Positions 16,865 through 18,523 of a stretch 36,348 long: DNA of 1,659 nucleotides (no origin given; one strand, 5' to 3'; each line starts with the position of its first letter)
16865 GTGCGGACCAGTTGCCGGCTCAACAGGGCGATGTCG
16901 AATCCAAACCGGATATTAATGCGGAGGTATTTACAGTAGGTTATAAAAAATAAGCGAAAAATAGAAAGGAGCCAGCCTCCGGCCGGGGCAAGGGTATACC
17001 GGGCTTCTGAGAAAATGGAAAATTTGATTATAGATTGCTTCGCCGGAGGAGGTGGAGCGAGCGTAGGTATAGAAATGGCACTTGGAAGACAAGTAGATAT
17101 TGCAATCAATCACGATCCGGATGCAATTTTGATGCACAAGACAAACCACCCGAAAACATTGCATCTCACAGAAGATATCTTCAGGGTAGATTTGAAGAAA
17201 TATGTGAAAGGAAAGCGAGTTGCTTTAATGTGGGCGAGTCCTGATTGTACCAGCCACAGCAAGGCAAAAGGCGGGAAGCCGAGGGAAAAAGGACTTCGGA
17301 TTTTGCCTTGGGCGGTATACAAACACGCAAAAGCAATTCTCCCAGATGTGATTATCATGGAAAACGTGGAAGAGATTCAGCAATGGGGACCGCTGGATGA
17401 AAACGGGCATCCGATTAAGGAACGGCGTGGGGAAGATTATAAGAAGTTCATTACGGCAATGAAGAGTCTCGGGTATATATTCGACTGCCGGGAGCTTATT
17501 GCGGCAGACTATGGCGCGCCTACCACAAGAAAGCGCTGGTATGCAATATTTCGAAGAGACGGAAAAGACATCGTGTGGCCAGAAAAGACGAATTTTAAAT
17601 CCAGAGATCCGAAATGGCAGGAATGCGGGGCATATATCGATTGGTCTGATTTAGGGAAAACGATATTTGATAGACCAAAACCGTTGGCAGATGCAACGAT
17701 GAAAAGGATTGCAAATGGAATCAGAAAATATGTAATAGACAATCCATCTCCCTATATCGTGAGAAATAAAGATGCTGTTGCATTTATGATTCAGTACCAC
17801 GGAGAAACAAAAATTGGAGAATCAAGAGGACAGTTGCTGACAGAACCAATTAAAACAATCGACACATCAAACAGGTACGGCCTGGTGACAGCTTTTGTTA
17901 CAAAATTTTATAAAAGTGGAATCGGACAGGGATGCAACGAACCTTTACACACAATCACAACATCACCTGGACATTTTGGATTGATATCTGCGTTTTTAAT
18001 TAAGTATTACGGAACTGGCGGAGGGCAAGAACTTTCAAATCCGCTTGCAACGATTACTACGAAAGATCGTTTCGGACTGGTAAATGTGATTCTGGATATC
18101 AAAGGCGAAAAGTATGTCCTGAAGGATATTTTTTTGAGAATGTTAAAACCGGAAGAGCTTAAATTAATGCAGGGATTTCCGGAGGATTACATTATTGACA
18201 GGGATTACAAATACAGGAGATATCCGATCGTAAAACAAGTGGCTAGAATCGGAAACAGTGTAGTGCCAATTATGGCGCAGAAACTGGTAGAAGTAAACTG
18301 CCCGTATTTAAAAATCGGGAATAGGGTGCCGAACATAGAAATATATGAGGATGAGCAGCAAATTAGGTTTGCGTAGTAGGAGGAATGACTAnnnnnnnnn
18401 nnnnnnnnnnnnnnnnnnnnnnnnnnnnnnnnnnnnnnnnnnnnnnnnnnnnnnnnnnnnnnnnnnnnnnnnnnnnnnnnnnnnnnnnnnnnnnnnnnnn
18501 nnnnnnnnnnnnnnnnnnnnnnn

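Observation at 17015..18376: Orphan C5-cytosine methyltransferase with a triplicated ~32-aa unit in the target-recognition region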

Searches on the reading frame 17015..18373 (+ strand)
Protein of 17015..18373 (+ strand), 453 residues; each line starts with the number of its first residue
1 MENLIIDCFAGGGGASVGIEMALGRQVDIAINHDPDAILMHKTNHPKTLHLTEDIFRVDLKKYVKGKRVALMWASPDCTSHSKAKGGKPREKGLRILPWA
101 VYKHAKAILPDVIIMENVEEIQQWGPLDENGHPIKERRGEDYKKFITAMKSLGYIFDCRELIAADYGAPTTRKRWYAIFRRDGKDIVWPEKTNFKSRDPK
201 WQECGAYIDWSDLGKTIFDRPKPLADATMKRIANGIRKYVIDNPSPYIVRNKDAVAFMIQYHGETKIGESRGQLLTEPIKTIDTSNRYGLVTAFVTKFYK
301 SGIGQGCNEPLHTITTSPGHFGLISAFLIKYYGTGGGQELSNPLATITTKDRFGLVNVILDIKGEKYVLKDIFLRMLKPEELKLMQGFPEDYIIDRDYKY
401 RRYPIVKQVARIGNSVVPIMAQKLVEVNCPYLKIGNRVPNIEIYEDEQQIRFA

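Call 3: search_protein_families(library=pfam, proteins=[window:17015-18373:+], max_evalue=1)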
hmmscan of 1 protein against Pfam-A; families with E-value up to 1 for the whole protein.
window:17015-18373:+ (453 aa): 2 families
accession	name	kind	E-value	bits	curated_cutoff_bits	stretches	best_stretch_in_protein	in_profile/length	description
PF00145.23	DNA_methylase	-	6.6e-25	88.7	22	1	5-426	3-320/324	C-5 cytosine-specific DNA methylase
PF09445.16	Methyltransf_15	-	0.089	12.8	22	1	3-45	2-42/165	RNA cap guanine-N2 methyltransferase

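Call 4: search_protein_families(library=ncbifam, proteins=[window:17015-18373:+], max_evalue=1)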
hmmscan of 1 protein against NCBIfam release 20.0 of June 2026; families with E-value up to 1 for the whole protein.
window:17015-18373:+ (453 aa): 1 family
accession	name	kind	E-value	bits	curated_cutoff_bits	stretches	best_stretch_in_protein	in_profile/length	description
TIGR00675.1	dcm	superfamily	3e-21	76.4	100.65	1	5-425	1-326/329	DNA (cytosine-5-)-methyltransferase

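Call 5: search_protein_families(library=phrogs, proteins=[window:17015-18373:+], max_evalue=0.001)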
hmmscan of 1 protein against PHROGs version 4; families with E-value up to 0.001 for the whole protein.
window:17015-18373:+ (453 aa): 7 families
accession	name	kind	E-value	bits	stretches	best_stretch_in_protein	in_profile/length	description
phrog_116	-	other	3.3e-84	284.6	1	5-441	210-502/779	DNA methyltransferase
phrog_29443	-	unknown function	4.1e-46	158.3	1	1-148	1-149/273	-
phrog_23072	-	other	9.4e-45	154.8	1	323-431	284-390/400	DNA methyltransferase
phrog_5999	-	other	7.1e-37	126.8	1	1-91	1-91/109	DNA methyltransferase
phrog_363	-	other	1.2e-27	97.9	1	5-184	56-218/327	DNA methyltransferase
phrog_13621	-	unknown function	2.2e-22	80.2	1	351-434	36-114/121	-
phrog_36001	-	unknown function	0.00058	19.2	0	8-67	23-81/715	-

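Call 6: search_solved_structures(query=window:17015-18373:+, max_evalue=1, show_alignments=2)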
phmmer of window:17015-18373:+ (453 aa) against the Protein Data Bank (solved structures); distinct sequences matched with E-value up to 1: 14.
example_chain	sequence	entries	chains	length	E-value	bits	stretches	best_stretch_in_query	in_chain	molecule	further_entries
3g7u_A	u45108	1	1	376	5.4e-10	41.8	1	5-179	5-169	Cytosine-specific methyltransferase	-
8yf3_A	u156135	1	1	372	2e-05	26.7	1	5-182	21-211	Cytosine-specific methyltransferase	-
4h0n_A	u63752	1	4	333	0.0014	20.6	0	4-192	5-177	DNMT2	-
10mh_A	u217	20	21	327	0.098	14.6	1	96-182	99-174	PROTEIN (CYTOSINE-SPECIFIC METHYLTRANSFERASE HHAI) | HaeIII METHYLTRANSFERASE | Modification methylase HhaI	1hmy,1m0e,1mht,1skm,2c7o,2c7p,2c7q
1svu_A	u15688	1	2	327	0.098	14.6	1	96-182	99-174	Modification methylase HhaI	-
1fjx_A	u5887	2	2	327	0.1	14.5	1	96-182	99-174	HHAI DNA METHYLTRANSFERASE | MODIFICATION METHYLASE HHAI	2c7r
2i9k_A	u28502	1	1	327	0.11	14.4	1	98-182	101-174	Modification methylase HhaI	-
2uyh_A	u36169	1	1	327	0.12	14.3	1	101-182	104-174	MODIFICATION METHYLASE HHAI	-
2z6a_A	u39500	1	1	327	0.15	14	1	109-182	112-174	Modification methylase HhaI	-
2zcj_A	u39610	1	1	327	0.19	13.6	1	130-182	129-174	Modification methylase HhaI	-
2z6u_A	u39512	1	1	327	0.31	12.9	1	146-182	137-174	Modification methylase HhaI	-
2uz4_A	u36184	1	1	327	0.47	12.3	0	96-182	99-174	MODIFICATION METHYLASE HHAI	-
2uyc_A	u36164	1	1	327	0.48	12.3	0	96-182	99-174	MODIFICATION METHYLASE HHAI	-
2z6q_A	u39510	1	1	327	0.64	11.9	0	96-182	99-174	Modification methylase HhaI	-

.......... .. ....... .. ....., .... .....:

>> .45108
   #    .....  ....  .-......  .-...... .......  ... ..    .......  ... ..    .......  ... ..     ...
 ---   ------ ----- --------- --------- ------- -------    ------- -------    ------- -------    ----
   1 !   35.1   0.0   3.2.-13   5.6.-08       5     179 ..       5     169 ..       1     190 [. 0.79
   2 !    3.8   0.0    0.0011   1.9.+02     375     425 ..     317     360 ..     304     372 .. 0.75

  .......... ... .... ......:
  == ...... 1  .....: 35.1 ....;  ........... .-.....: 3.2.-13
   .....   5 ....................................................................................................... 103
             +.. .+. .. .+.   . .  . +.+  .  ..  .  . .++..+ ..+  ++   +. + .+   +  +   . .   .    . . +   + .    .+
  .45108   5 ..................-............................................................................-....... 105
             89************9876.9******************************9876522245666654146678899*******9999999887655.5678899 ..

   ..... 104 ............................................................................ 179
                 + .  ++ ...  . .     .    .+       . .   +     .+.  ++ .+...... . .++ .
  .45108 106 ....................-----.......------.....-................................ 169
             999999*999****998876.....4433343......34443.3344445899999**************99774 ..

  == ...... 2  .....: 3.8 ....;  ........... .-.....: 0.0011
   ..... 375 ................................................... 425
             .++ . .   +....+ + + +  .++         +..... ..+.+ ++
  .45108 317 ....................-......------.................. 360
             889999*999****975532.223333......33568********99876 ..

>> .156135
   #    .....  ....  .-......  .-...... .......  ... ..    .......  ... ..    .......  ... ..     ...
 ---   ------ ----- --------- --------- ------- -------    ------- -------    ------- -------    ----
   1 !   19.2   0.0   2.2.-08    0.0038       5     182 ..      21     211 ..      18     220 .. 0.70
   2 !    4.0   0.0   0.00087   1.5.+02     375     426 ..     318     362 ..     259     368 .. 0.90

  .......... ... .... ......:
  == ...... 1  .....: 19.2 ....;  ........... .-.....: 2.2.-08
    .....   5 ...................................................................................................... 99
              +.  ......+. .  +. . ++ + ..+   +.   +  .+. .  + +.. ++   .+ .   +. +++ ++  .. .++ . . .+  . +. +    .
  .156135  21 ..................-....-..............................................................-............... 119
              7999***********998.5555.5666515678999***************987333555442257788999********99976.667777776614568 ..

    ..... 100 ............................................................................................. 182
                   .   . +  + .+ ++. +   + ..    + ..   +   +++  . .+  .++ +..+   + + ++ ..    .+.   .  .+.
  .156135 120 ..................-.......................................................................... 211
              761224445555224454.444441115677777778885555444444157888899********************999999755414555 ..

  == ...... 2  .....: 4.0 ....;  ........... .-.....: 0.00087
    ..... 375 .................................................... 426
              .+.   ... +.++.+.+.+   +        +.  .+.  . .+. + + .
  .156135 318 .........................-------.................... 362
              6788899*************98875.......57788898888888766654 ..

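Call 10: find_homologous_proteins(query=window:17015-18373:+, max_evalue=0.00001)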
Query window:17015-18373:+ (453 aa): 8000 proteins with E <= 0.00001 among 8000 candidates; the best 120 are listed.
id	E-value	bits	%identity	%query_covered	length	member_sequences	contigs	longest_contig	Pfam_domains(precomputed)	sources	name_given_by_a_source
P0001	0.0e+0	1047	98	100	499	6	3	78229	PF00145.24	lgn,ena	-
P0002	0.0e+0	1043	98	99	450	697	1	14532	PF00145.24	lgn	-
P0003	1.4e-294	995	98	96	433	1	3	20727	PF00145.24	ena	-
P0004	1.7e-291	985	97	96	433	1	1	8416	PF00145.24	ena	-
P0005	3.1e-289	977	91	100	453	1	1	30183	PF00145.24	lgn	-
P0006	8.3e-286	966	89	100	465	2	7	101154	PF00145.24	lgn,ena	-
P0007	1.1e-284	962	89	100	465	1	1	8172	PF00145.24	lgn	-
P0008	1.1e-284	962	89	100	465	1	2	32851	PF00145.24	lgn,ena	-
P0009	1.8e-284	962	89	100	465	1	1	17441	PF00145.24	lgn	-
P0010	8.5e-284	959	89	100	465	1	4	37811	PF00145.24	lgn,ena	-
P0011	9.7e-284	959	89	100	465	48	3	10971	PF00145.24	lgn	-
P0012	1.0e-283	959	89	100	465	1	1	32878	PF00145.24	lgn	-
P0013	1.3e-283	959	89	100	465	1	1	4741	PF00145.24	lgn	-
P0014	1.4e-283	959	89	100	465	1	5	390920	PF00145.24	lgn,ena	-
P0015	2.0e-283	958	88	100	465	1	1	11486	PF00145.24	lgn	-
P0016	2.0e-283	958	88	100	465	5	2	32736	PF00145.24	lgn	-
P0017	1.0e-282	956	88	100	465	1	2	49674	PF00145.24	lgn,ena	-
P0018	1.1e-282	956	88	100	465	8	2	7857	PF00145.24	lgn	-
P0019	1.4e-282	955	88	100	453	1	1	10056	PF00145.24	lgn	-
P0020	1.7e-282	955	88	100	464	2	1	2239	PF00145.24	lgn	-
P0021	1.7e-281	952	88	100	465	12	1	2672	PF00145.24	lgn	-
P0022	7.7e-281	950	88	100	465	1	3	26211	PF00145.24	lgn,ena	-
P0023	1.2e-280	949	88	100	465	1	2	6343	PF00145.24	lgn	-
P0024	4.2e-280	947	87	100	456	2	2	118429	PF00145.24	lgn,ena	-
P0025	1.5e-275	932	85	100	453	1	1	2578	PF00145.24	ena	-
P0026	2.4e-275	932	86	100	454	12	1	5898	PF00145.24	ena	-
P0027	3.4e-275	931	86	100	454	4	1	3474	PF00145.24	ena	-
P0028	8.1e-275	930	86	100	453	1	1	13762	PF00145.24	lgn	-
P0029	6.1e-274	927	86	100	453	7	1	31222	PF00145.24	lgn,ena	-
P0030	6.4e-274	927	85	100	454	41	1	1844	PF00145.24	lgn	-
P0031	6.9e-274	927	86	100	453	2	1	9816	PF00145.24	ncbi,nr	ncbi:MAG TPA: DNA cytosine methyltransferase [Candidatus Blautia ornithocaccae]|nr:DNA cytosine meth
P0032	7.9e-274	927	85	100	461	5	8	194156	PF00145.24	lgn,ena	-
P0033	1.2e-273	926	88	97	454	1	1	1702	PF00145.24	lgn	-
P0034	1.4e-273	926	86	100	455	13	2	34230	PF00145.24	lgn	-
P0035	2.2e-273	925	86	100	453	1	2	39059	PF00145.24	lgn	-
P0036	2.4e-273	925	85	100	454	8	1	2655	PF00145.24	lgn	-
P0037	3.4e-273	924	86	100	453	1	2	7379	PF00145.24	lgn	-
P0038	4.9e-273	924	84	100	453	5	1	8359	PF00145.24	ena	-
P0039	4.9e-273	924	85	100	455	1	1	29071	PF00145.24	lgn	-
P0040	6.3e-273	924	85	100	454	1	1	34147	PF00145.24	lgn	-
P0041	7.2e-273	923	85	100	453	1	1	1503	PF00145.24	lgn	-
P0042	9.8e-273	923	86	99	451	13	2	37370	PF00145.24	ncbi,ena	-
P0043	1.9e-272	922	86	100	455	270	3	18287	PF00145.24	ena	-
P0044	5.7e-272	920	85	100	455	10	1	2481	PF00145.24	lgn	-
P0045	1.3e-271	919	85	100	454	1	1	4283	PF00145.24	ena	-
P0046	2.1e-271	919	86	100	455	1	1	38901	PF00145.24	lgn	-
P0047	2.4e-271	918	85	100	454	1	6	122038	PF00145.24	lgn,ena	-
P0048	1.1e-270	916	84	100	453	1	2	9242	PF00145.24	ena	-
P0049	3.1e-270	915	85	100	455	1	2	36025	PF00145.24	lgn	-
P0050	3.4e-270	915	84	100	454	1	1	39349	PF00145.24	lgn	-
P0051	4.8e-270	914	84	100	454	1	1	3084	PF00145.24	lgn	-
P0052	5.0e-270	914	85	100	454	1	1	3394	PF00145.24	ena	-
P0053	5.1e-270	914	84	100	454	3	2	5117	PF00145.24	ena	-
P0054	5.4e-270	914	84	100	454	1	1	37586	PF00145.24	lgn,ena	-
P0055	1.1e-269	913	84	100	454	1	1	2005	PF00145.24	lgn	-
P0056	1.2e-269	913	84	100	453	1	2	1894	PF00145.24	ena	-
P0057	1.3e-269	913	84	100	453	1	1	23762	PF00145.24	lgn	-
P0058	1.3e-269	913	84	100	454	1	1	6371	PF00145.24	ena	-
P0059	1.4e-269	913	84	100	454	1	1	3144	PF00145.24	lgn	-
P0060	3.6e-269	911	85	100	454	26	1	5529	PF00145.24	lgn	-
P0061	4.5e-269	911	85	98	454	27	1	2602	PF00145.24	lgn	-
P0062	1.1e-268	910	84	100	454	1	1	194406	PF00145.24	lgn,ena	-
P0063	1.2e-268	909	84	100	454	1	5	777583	PF00145.24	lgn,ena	-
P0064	1.3e-268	909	84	100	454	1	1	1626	PF00145.24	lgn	-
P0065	1.5e-268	909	84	100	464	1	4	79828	PF00145.24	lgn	-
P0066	1.6e-268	909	84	100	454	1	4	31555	PF00145.24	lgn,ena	-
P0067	2.1e-268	909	83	100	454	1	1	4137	PF00145.24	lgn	-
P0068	2.2e-268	909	83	100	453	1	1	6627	PF00145.24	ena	-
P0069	2.8e-268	908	84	100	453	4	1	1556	PF00145.24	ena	-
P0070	3.4e-268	908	84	100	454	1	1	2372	PF00145.24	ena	-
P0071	3.5e-268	908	84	100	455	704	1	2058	PF00145.24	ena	-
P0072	4.1e-268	908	84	100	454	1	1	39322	PF00145.24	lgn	-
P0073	5.0e-268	907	84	100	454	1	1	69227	PF00145.24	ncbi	ncbi:MAG: DNA cytosine methyltransferase [Lacrimispora saccharolytica]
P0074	5.1e-268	907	86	100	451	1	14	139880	PF00145.24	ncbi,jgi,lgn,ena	jgi:DNA (cytosine-5)-methyltransferase 1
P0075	6.3e-268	907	86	99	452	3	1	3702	PF00145.24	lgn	-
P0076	6.6e-268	907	84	100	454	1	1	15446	PF00145.24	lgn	-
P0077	9.2e-268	907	86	100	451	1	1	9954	PF00145.24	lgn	-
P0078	2.0e-267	905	82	100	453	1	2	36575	PF00145.24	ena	-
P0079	2.8e-267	905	84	100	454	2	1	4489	PF00145.24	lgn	-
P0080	4.1e-267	904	83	100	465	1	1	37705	PF00145.24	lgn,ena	-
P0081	4.5e-267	904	84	100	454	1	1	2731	PF00145.24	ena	-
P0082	4.6e-267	904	83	100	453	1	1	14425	PF00145.24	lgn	-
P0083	4.9e-267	904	86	100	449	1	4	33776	PF00145.24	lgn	-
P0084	5.0e-267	904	84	100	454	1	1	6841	PF00145.24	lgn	-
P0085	5.4e-267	904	84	100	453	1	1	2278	PF00145.24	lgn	-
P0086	5.4e-267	904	83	100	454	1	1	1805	PF00145.24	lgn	-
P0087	7.7e-267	903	85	99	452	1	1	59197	PF00145.24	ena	-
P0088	9.0e-267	903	84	100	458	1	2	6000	PF00145.24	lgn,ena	-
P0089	1.2e-266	903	83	100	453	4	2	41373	PF00145.24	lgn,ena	-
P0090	1.2e-266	903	84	100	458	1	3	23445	PF00145.24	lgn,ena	-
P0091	1.2e-266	903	85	100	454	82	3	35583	PF00145.24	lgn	-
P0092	1.4e-266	903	83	100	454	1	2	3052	PF00145.24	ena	-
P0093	1.7e-266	902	84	98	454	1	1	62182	PF00145.24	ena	-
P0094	2.6e-266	902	83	100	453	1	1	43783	PF00145.24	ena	-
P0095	6.9e-266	900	84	100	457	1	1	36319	PF00145.24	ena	-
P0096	7.5e-266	900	82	100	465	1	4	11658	PF00145.24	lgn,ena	-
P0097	7.6e-266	900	82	100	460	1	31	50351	PF00145.24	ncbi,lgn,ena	-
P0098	8.2e-266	900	82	100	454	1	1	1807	PF00145.24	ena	-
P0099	9.3e-266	900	85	100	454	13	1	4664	PF00145.24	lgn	-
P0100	1.5e-265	899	81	100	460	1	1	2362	PF00145.24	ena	-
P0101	2.1e-265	899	84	100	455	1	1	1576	PF00145.24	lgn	-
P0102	2.3e-265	899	84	100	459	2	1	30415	PF00145.24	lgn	-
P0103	2.7e-265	898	83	100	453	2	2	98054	PF00145.24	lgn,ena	-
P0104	3.6e-265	898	81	100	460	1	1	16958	PF00145.24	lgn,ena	-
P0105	4.5e-265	898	82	100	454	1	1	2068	PF00145.24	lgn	-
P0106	7.3e-265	897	81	100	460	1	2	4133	PF00145.24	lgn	-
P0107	7.6e-265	897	82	100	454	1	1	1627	PF00145.24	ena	-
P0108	1.0e-264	897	83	100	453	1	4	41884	PF00145.24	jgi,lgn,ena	jgi:DNA (cytosine-5)-methyltransferase 1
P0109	1.1e-264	896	83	100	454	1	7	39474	PF00145.24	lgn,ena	-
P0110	1.4e-264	896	82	100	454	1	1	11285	PF00145.24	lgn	-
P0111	1.6e-264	896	84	100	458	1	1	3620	PF00145.24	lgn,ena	-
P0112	1.6e-264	896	83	100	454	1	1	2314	PF00145.24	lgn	-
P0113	1.6e-264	896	83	100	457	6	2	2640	PF00145.24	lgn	-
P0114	1.9e-264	896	82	100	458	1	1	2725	PF00145.24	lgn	-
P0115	1.9e-264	896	84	100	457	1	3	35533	PF00145.24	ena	-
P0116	2.2e-264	895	83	100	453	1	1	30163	PF00145.24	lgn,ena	-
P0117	2.4e-264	895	81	100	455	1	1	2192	PF00145.24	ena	-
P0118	2.9e-264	895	81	100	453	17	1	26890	PF00145.24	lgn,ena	-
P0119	3.6e-264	895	83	99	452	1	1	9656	PF00145.24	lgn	-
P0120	4.0e-264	895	83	100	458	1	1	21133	PF00145.24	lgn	-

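Call 12: search_dna_similar(query=window:17015-18373:+, collection=phages, mode=protein, max_rows=40, rows=spread)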
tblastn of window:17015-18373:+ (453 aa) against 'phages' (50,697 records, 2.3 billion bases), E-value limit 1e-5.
Records with a match: 371; places in all: 399; records where one place covers at least 80% of the query: 250.
Best place of each record, by identity: <60% 371.
By first word of the organism name: Gordonia 117; Mycobacterium 59; Pseudomonas 38; Arthrobacter 31; Vibrio 21; Burkholderia 13; Bacteriophage 7; Cellulophaga 7; Aeromonas 6; Rhizobium 4; and 42 more.
By host as written in the record: Gordonia terrae 3612 105; - 37; Mycobacterium smegmatis mc2 155 31; Arthrobacter globiformis NRRL B-2979 SEA 14; Arthrobacter globiformis B-2979 10; Mycobacterium smegmatis mc#155 9; Burkholderia sp. 9; Pseudomonas aeruginosa 7; and 100 more.
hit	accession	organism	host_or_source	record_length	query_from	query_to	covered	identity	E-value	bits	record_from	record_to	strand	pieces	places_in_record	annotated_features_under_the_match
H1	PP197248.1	Acetoanaerobium phage ANDSL2_ph1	Acetoanaerobium noterae DSL2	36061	4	428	94%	49.9%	2e-124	404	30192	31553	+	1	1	hypothetical protein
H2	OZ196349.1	Vibrio phage K381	Seawater and oysters mix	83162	4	428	94%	43.6%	3e-102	340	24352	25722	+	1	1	hypothetical protein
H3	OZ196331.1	Vibrio phage K437a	Seawater and oysters mix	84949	4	428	94%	43.2%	9e-101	335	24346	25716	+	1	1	hypothetical protein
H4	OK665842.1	Burkholderia phage BgManors32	Burkholderia gladioli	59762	2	428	94%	41.3%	2e-81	391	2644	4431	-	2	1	C-5 cytosine-specific DNA methylase family protein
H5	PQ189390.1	Vibrio phage ZF14_PE001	Vibrio cyclitrophicus ZF14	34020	4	428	94%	39.1%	4e-98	328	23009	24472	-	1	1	hypothetical protein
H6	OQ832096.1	Halomonas phage vB_HmeY_H4907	Halomonas meridiana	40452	6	419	91%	38.6%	1e-97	327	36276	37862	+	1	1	modification methylase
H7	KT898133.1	Aeromonas phage phiARM81ld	Aeromonas sp. ARM81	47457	1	432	95%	35.3%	9e-84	286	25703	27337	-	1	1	C-5 cytosine-specific DNA methylase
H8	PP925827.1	Escherichia phage Flotzy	Escherichia coli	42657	1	360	79%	41.0%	1e-83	286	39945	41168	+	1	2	DNA methyltransferase | phosphoadenosine phosphosulfate reductase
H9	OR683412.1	Pseudomonas phage Turba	Pseudomonas aeruginosa F038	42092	2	431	95%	33.1%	9e-57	292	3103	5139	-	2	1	DNA cytosine methyltransferase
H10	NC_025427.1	Rhizobium phage vB_RleM_PPF1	Rhizobium leguminosarum strain F1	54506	4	351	77%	37.2%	2e-64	230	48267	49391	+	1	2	DNA methyltransferase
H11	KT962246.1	Cellulophaga phage phi4:1_18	Cellulophaga baltica #18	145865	6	428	93%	29.8%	2e-43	169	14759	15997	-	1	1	DNA methylase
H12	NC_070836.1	Arthrobacter phage Seahorse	Arthrobacter globiformis NRRL B-2979 SEA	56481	1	433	96%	28.8%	2e-35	145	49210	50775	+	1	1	87: DNA methylase | 86: hypothetical protein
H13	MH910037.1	Arthrobacter phage Isolde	Arthrobacter globiformis NRRL B-2979 SEA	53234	1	433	96%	28.3%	2e-35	145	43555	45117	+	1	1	77: DNA methylase | 76: hypothetical protein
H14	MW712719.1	Arthrobacter phage Persistence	Arthrobacter globiformis B-2979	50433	5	433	95%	28.4%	1e-32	137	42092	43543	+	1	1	73: DNA methylase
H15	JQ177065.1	Pectobacterium phage ZF40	Pectobacterium carotovorum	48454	18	360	76%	35.3%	7e-61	220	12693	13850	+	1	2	putative methylase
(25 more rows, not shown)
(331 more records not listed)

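Call 18: search_protein_representatives(protein=window:17015-18373:+)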
Query: 453 residues. Proteins with E-value up to 0.001 (for the whole library): 8066; up to 1e-10: 4891; up to 1e-30: 2449. The best 150 are listed.
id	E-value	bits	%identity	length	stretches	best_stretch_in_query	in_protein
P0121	1.2e-194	663.8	66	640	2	3-328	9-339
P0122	4.3e-174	596.0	58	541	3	1-320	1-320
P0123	3.0e-138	477.9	81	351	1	3-254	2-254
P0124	2.2e-134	465.2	50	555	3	1-358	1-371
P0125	2.2e-132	458.5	69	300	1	149-453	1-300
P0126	1.4e-128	446.0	51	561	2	3-360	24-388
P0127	2.6e-128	445.1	49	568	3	4-330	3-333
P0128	2.4e-127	441.9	79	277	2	1-161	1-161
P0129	2.5e-125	435.3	43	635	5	3-360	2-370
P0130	9.0e-125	433.4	46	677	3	2-355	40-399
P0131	1.4e-124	432.8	58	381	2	2-249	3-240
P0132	4.7e-124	431.1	47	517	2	3-358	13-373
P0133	7.0e-124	430.5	53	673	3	3-250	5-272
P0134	2.5e-123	428.6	45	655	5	1-349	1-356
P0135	1.3e-122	426.4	47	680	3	2-332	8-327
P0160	5.5e-113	394.6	48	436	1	2-429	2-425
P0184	2.4e-108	379.3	43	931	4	77-320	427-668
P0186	1.3e-107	376.9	47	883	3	77-362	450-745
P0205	3.0e-105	369.1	46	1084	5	76-299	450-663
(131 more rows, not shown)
